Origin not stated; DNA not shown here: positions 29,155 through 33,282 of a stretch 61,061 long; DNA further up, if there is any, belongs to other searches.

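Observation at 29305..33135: One ORF joins an extracellular subtilase to an AmpG-like MFS permease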

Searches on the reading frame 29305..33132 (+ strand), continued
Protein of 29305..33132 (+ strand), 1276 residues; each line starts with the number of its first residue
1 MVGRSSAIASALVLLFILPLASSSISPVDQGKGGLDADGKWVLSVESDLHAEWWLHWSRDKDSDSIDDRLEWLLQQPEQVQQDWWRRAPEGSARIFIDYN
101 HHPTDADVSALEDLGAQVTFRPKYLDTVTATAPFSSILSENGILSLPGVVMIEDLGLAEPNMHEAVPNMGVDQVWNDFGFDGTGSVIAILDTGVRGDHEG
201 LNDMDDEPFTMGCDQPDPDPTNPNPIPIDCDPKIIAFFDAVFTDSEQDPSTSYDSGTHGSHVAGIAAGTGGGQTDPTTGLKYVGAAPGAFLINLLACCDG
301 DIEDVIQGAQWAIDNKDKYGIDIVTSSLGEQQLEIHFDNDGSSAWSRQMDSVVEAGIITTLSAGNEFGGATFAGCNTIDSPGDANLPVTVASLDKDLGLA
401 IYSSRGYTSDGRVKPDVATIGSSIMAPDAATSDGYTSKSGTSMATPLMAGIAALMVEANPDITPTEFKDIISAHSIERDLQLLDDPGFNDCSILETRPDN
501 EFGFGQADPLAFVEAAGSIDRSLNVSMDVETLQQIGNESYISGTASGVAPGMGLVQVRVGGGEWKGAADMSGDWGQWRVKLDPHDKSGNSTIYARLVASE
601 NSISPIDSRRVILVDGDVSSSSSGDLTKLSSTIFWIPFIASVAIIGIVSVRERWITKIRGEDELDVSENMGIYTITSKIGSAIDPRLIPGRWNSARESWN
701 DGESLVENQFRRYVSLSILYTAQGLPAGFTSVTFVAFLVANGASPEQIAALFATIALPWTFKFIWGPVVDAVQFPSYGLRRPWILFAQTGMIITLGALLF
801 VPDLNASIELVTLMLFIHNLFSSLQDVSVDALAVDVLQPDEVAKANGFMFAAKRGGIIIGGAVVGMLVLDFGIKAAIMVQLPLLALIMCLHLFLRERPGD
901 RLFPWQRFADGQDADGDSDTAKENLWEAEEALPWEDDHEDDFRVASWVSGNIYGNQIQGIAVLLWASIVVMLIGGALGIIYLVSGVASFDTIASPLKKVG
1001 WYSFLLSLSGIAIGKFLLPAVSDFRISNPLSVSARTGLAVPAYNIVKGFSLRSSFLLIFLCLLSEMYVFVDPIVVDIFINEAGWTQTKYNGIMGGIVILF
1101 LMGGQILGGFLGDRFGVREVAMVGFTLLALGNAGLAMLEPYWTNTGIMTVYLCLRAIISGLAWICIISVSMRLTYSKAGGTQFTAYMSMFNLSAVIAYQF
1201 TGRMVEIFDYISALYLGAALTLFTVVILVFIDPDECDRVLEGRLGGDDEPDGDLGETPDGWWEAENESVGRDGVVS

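Call 68: find_related_loci(query=P0245, collection=genome_contigs, flank=7000)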
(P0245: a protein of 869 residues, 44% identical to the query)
Query P0245 (869 aa) in genome_contigs; peptide patterns used: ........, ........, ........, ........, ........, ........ (x = any residue, [..] = any of these).
394 stretches matched a pattern; 361 encode a relative of the query (tblastn E <= 1e-3); the best 80 are kept; 79 distinct loci.
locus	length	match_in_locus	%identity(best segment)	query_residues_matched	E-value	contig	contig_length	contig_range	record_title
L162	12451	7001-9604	98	1-868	0e+0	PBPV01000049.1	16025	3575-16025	MAG: Methanobacteriota archaeon isolate RS348 42542, whole genome shotgun sequence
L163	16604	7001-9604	95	1-868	0e+0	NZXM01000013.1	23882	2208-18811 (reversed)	MAG: Methanobacteriota archaeon isolate NAT36 4788, whole genome shotgun sequence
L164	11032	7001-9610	87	1-869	0e+0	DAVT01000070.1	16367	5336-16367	MAG TPA_asm: Euryarchaeota archaeon UBA501 UBA501_contig_7820, whole genome shotgun sequence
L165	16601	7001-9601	87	1-869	0e+0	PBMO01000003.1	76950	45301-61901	MAG: Methanobacteriota archaeon isolate SP210 42476, whole genome shotgun sequence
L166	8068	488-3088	85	1-867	0e+0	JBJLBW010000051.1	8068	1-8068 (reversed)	MAG: Candidatus Poseidoniales archaeon isolate LRMED-029 MGIIb-P-LRMED-029-C29148, whole genome shotgun sequence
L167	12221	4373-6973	83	1-867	0e+0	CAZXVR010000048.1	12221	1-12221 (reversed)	MAG TPA_asm: uncultured Candidatus Poseidoniales archaeon isolate SRP077602_co4_142 genome assembly, contig: NODE_9511_l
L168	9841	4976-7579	82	1-867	0e+0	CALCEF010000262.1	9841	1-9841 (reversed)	MAG TPA_asm: uncultured euryarchaeote isolate ERR598975_bin.65_CONCOCT_v1.1_MAG genome assembly, contig: ERZ833381.1179,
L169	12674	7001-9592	71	5-864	0e+0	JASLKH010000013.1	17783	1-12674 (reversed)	MAG: Candidatus Thalassarchaeaceae archaeon isolate ETNP1_MAG_25 c_000000394088, whole genome shotgun sequence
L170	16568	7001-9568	69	10-864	0e+0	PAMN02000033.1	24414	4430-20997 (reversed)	MAG: Methanobacteriota archaeon isolate SAT2971 MHASMcontig_917108, whole genome shotgun sequence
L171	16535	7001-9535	69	18-863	0e+0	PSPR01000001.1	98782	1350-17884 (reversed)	MAG: Methanobacteriota archaeon isolate Guaymas_28 scaffold_335, whole genome shotgun sequence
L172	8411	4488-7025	68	27-869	0e+0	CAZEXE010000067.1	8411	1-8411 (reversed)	MAG TPA_asm: uncultured Candidatus Poseidoniales archaeon isolate SRP077602_co3_581 genome assembly, contig: NODE_14857_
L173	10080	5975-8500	69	32-868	0e+0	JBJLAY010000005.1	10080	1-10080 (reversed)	MAG: Candidatus Poseidoniaceae archaeon isolate LRMED-009 MGIIa-LRMED-009-C11506, whole genome shotgun sequence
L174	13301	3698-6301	70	5-869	0e+0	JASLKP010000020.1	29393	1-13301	MAG: Candidatus Thalassarchaeaceae archaeon isolate ETNP1_MAG_34 NODE_20_length_29393_cov_4.126723, whole genome shotgun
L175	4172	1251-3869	67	1-869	0e+0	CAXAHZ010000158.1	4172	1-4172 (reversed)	MAG TPA_asm: uncultured euryarchaeote isolate ERR3525244_concoct_132 genome assembly, contig: ERZ22156399.11564, whole g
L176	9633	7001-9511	69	33-863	0e+0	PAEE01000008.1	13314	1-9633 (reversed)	MAG: Methanobacteriota archaeon isolate MED870 3517, whole genome shotgun sequence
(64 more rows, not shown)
